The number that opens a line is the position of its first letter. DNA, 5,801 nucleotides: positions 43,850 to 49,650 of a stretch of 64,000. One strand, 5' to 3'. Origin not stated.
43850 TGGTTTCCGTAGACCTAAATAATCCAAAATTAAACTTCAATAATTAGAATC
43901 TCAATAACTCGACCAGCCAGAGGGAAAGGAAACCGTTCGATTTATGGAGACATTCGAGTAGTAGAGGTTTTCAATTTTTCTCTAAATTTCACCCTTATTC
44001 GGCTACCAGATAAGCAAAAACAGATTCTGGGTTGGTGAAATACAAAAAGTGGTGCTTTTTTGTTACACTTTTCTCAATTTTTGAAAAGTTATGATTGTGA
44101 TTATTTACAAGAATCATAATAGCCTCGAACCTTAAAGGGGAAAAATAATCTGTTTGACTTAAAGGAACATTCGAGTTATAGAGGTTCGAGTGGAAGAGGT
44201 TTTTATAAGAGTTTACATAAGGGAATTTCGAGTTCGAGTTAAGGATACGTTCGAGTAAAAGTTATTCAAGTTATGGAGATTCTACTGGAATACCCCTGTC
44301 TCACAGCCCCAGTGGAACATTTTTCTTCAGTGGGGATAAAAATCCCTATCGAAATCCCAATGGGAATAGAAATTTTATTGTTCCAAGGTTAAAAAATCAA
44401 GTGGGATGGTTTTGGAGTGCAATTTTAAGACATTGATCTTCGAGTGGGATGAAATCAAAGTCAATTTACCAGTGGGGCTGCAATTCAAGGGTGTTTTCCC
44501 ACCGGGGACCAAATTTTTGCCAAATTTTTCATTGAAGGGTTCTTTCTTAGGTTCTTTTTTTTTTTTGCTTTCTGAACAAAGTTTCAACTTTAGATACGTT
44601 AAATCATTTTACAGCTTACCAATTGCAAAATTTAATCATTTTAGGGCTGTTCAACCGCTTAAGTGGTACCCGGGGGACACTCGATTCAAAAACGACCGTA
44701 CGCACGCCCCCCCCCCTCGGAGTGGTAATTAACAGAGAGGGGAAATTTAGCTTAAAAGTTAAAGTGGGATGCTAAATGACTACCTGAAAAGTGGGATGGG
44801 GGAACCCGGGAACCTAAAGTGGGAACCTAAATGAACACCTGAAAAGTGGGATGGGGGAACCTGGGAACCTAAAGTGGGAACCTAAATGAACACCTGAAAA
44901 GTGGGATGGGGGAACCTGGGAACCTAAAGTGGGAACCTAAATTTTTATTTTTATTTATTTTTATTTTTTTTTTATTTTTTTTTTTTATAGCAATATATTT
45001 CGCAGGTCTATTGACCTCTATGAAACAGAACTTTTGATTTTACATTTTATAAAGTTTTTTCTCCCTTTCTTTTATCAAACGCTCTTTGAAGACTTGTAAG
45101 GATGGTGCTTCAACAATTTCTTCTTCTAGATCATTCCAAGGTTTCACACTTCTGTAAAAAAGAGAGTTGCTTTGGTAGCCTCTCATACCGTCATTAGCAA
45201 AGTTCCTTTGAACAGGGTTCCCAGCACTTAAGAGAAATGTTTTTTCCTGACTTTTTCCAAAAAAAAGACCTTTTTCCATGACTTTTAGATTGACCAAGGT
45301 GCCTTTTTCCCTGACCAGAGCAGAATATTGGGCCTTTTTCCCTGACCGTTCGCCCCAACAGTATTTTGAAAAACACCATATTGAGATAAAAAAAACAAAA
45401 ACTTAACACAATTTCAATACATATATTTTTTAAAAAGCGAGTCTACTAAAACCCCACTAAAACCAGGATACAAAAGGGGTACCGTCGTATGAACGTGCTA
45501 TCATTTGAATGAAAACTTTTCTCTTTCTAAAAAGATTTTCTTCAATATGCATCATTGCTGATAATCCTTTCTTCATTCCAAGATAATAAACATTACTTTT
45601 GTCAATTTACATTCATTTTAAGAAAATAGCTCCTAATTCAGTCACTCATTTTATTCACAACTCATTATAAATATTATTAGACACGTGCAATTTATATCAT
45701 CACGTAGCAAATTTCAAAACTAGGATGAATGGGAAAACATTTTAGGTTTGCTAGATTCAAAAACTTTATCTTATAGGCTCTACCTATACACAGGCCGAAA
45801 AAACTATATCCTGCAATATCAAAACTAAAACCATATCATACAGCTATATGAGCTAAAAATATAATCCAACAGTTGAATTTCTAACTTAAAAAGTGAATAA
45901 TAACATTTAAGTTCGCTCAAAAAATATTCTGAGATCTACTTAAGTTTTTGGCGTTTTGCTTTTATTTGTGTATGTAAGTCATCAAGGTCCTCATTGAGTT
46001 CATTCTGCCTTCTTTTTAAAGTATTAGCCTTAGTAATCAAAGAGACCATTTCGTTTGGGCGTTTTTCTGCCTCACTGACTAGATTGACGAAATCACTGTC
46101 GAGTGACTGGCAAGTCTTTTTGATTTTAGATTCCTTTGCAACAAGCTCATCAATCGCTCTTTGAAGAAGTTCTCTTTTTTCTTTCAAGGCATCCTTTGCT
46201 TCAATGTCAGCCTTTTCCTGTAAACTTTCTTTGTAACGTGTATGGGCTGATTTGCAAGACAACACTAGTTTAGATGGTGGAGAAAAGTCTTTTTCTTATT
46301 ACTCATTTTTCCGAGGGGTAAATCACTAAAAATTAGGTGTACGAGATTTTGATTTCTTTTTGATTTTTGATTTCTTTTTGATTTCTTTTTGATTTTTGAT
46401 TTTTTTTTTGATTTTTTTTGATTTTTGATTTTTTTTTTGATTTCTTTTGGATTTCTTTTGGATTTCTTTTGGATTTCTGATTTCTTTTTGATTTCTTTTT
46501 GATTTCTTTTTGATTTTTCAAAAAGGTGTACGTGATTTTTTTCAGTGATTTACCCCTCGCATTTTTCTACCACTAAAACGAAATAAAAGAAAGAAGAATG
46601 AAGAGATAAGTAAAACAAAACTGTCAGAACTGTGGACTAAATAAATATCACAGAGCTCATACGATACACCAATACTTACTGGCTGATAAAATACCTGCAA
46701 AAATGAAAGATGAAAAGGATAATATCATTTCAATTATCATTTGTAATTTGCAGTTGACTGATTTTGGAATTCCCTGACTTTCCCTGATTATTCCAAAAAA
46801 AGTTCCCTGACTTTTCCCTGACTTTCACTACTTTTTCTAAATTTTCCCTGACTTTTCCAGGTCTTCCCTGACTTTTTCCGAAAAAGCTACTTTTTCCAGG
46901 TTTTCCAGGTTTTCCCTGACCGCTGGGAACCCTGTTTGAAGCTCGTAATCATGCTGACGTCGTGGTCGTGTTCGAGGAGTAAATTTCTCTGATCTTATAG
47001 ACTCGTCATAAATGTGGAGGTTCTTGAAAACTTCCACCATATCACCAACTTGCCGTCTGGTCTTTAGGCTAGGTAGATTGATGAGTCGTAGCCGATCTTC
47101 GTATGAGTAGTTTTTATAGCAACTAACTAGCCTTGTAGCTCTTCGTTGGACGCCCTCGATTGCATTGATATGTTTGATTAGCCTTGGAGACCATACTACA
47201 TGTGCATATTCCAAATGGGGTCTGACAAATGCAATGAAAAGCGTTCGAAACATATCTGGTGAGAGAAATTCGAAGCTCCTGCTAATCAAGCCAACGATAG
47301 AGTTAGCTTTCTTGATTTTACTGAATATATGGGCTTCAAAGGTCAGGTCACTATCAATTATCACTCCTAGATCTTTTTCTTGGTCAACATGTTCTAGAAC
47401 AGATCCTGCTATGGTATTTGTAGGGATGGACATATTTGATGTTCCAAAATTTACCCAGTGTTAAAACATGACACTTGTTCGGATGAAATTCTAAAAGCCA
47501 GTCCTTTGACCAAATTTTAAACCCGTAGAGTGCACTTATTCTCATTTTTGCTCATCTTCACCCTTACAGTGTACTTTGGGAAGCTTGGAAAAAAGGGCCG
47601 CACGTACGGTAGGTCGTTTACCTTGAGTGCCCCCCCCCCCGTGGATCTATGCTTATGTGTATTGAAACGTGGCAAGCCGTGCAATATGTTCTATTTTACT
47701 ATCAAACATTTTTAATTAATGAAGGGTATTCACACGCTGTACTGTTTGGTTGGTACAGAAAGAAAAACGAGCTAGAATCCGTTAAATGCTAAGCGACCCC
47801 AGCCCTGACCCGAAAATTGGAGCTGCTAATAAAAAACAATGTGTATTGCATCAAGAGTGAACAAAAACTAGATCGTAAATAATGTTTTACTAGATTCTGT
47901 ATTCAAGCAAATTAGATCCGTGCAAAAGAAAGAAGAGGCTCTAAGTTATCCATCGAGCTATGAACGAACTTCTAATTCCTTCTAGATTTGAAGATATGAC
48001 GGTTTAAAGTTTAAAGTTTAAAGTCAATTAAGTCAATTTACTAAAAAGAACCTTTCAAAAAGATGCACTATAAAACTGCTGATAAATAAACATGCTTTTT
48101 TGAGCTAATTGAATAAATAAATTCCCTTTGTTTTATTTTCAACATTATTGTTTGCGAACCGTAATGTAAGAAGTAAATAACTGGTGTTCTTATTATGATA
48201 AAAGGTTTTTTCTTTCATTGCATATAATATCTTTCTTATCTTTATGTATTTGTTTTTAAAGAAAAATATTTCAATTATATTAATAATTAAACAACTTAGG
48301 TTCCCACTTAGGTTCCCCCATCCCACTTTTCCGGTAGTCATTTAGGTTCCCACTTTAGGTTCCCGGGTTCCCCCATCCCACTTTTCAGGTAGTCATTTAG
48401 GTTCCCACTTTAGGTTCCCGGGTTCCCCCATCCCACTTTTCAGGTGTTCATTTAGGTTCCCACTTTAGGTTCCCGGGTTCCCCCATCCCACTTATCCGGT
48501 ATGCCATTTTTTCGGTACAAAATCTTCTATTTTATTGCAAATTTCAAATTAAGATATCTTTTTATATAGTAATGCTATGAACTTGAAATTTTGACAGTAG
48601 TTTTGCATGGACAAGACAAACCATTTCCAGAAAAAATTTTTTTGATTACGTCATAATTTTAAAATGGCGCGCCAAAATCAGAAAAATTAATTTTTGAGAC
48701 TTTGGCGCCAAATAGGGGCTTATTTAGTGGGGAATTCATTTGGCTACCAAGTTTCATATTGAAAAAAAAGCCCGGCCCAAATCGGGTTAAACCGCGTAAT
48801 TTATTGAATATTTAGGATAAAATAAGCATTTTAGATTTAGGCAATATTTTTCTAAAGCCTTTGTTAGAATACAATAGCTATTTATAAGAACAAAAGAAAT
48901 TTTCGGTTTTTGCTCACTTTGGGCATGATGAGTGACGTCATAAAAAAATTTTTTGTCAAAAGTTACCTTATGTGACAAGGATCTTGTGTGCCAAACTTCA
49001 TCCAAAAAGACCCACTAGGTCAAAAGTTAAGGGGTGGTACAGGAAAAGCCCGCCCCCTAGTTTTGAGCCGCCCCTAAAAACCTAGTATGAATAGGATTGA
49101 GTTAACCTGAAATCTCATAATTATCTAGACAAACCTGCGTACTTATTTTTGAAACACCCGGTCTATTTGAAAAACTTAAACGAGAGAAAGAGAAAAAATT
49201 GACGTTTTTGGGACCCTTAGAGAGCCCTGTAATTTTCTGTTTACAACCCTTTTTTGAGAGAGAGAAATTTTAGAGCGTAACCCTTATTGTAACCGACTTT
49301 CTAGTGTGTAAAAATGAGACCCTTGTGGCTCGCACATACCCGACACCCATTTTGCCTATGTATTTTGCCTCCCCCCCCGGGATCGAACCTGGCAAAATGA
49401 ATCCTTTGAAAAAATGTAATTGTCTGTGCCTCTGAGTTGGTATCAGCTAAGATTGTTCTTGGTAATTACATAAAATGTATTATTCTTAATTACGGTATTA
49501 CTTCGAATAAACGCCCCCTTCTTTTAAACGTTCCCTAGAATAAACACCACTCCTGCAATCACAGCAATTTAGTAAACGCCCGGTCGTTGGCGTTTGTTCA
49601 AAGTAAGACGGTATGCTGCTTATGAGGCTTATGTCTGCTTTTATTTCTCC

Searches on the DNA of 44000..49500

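Call 57: search_rna_families(source=window, start=44000, end=49500, threshold=evalue, max_evalue=1)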
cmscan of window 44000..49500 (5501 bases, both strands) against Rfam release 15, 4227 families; matches with E-value up to 1: 1.
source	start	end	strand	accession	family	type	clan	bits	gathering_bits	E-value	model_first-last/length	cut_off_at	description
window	44889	44984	-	RF01675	CrcZ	Gene; sRNA;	-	16.5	95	0.28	1-398/398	no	Pseudomonas sRNA CrcZ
